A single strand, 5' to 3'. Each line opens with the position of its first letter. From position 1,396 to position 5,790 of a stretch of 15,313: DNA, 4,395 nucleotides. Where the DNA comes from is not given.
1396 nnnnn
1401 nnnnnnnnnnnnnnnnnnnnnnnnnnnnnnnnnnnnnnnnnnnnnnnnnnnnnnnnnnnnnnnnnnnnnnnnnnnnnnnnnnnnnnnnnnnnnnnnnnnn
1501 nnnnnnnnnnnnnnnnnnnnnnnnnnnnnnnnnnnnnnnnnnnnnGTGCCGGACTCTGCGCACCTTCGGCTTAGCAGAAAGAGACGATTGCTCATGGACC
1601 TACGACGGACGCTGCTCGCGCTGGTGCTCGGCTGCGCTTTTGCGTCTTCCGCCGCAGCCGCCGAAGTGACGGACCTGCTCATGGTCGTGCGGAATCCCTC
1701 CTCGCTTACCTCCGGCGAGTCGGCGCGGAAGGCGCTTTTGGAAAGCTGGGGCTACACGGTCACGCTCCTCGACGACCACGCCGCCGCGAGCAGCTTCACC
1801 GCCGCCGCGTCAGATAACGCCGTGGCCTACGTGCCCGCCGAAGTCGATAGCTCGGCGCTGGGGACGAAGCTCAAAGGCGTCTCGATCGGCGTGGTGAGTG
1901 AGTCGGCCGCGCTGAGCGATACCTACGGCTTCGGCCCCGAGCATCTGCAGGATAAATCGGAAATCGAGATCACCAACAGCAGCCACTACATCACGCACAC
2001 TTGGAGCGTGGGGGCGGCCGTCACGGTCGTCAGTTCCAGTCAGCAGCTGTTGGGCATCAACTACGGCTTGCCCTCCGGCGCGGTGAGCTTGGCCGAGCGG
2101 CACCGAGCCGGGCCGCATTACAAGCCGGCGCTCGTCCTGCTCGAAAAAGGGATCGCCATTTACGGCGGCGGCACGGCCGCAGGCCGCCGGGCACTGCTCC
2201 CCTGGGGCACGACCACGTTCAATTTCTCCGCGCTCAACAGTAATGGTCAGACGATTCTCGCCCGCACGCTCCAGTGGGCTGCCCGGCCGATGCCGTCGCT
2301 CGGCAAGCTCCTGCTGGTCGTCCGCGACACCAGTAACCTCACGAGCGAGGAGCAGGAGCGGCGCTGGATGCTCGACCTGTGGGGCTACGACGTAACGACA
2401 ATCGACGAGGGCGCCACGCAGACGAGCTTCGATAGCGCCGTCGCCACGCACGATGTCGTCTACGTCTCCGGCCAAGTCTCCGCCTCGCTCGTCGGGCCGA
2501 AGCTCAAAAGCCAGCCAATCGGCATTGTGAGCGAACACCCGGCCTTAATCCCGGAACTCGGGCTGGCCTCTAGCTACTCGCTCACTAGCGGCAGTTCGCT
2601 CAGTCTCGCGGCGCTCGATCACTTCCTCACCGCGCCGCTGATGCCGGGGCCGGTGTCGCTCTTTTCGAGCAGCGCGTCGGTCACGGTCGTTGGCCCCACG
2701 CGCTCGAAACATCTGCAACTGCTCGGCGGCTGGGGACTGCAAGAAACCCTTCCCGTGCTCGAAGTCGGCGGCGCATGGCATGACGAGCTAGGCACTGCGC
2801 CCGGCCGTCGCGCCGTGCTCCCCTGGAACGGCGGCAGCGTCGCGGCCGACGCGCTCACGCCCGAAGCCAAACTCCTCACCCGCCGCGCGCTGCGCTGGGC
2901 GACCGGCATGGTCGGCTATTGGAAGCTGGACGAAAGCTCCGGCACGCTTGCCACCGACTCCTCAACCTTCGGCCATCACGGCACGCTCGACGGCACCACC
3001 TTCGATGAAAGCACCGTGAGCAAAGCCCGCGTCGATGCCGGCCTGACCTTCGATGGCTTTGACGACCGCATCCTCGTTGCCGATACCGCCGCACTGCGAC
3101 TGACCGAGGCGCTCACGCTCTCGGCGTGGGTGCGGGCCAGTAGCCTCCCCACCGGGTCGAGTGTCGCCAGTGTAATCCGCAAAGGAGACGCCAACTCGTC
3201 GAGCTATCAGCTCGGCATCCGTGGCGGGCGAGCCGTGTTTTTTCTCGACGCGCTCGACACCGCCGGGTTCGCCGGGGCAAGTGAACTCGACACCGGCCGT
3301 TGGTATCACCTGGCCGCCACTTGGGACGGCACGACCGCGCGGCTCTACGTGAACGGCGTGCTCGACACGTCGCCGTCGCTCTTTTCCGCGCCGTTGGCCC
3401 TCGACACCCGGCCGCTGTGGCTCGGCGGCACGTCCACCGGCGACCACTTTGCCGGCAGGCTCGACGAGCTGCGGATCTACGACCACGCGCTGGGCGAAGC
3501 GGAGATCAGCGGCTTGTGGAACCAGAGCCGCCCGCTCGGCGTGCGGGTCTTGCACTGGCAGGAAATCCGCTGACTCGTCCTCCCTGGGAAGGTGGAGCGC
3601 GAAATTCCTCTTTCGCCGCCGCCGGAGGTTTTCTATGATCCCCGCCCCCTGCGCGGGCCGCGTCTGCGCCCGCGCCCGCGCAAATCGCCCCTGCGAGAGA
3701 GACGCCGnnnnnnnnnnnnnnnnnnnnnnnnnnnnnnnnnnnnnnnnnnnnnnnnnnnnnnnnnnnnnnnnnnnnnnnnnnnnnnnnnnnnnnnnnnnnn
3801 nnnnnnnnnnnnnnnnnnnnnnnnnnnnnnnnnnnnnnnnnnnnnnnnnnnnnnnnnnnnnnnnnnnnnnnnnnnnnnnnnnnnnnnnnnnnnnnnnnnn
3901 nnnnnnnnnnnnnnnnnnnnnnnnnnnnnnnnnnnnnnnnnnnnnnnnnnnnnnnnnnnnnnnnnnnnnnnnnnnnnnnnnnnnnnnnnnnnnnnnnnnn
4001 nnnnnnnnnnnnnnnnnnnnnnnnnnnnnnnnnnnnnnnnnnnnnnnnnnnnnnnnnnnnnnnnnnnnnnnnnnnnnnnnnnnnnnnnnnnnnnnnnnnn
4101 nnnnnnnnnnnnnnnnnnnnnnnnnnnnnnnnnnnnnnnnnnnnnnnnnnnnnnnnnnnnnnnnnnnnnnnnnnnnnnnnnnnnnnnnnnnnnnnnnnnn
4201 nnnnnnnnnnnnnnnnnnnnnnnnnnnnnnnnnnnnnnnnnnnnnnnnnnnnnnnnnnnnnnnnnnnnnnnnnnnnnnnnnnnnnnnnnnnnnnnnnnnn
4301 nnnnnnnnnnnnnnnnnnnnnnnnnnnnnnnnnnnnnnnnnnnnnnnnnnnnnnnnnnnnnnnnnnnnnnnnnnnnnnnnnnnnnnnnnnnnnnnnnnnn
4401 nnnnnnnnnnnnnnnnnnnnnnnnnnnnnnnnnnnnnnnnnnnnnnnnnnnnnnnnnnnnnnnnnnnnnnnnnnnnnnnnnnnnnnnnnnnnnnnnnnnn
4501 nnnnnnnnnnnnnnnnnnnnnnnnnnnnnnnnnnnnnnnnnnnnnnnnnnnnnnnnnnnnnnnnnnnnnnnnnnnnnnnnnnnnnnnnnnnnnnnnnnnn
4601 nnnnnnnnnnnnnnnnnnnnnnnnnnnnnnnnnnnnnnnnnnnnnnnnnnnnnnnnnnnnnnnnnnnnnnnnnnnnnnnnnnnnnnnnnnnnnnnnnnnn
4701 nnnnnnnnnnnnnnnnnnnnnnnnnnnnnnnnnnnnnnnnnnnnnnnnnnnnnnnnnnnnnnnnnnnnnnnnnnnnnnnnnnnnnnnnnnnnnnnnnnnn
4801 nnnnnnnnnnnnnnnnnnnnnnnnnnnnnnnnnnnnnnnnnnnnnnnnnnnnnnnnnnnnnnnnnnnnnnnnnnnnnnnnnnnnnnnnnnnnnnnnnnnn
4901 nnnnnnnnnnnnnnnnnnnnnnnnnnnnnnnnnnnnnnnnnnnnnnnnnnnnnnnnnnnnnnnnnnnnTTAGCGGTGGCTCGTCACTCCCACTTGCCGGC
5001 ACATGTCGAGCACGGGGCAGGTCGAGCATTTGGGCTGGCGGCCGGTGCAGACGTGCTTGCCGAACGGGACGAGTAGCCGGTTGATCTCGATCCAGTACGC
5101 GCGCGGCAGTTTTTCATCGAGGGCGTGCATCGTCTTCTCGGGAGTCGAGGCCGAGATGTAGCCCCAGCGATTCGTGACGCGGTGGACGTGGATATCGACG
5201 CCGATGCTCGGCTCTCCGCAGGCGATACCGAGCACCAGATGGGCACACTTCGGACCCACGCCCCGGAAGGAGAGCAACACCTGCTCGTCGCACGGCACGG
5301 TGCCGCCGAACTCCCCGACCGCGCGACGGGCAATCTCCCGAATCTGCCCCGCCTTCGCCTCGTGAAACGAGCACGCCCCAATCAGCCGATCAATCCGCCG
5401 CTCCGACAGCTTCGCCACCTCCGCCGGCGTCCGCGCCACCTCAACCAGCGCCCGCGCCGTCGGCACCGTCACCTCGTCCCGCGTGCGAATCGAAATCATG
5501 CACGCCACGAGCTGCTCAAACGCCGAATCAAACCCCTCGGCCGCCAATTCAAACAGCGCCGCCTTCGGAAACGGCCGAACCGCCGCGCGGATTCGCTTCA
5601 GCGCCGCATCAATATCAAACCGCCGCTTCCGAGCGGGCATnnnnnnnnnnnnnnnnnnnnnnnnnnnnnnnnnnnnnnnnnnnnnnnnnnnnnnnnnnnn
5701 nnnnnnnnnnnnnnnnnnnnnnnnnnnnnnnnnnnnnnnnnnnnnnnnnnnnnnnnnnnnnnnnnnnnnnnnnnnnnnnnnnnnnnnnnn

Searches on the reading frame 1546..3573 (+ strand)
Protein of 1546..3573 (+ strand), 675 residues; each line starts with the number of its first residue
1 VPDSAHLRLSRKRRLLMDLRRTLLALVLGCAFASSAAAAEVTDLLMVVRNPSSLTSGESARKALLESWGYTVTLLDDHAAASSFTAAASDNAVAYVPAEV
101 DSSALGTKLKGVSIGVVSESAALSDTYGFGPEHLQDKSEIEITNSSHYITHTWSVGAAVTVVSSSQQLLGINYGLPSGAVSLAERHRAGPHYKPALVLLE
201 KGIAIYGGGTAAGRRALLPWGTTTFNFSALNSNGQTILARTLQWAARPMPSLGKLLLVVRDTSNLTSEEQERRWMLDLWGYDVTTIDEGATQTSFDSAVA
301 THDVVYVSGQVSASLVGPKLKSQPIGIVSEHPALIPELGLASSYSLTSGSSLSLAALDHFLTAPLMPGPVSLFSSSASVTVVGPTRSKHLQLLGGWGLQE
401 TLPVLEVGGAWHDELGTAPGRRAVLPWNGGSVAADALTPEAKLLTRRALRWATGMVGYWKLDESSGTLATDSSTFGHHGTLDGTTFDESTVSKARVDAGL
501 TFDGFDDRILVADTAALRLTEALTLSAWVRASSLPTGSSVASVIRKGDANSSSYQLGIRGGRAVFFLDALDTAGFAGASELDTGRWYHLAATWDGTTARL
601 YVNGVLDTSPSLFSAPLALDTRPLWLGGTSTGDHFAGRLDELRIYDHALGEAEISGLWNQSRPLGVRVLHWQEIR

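Call 14: search_protein_families(library=pfam, proteins=[window:1546-3573:+], max_evalue=0.01)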
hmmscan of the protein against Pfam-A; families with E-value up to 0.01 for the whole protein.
window:1546-3573:+ (675 aa): 2 families
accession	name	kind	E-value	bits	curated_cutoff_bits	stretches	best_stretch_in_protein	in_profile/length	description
PF13385.13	Laminin_G_3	-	7e-32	111.1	27.6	1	506-655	4-151/151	Concanavalin A-like lectin/glucanases superfamily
PF02210.31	Laminin_G_2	-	0.0043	18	22.9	1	550-644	17-123/126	Laminin G domain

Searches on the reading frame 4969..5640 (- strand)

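Call 38: search_protein_families(library=pfam, proteins=[window:4969-5640:-], max_evalue=0.01)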
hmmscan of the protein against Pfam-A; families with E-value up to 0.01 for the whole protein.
window:4969-5640:- (223 aa): 2 families
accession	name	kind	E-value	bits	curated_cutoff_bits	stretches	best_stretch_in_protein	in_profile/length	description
PF00730.31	HhH-GPD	-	2.7e-16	60.3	26.2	1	45-179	1-107/108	HhH-GPD superfamily base excision DNA repair protein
PF10576.14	EndIII_4Fe-2S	-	0.00065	20.4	20.5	1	198-214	1-17/17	Iron-sulfur binding domain of endonuclease III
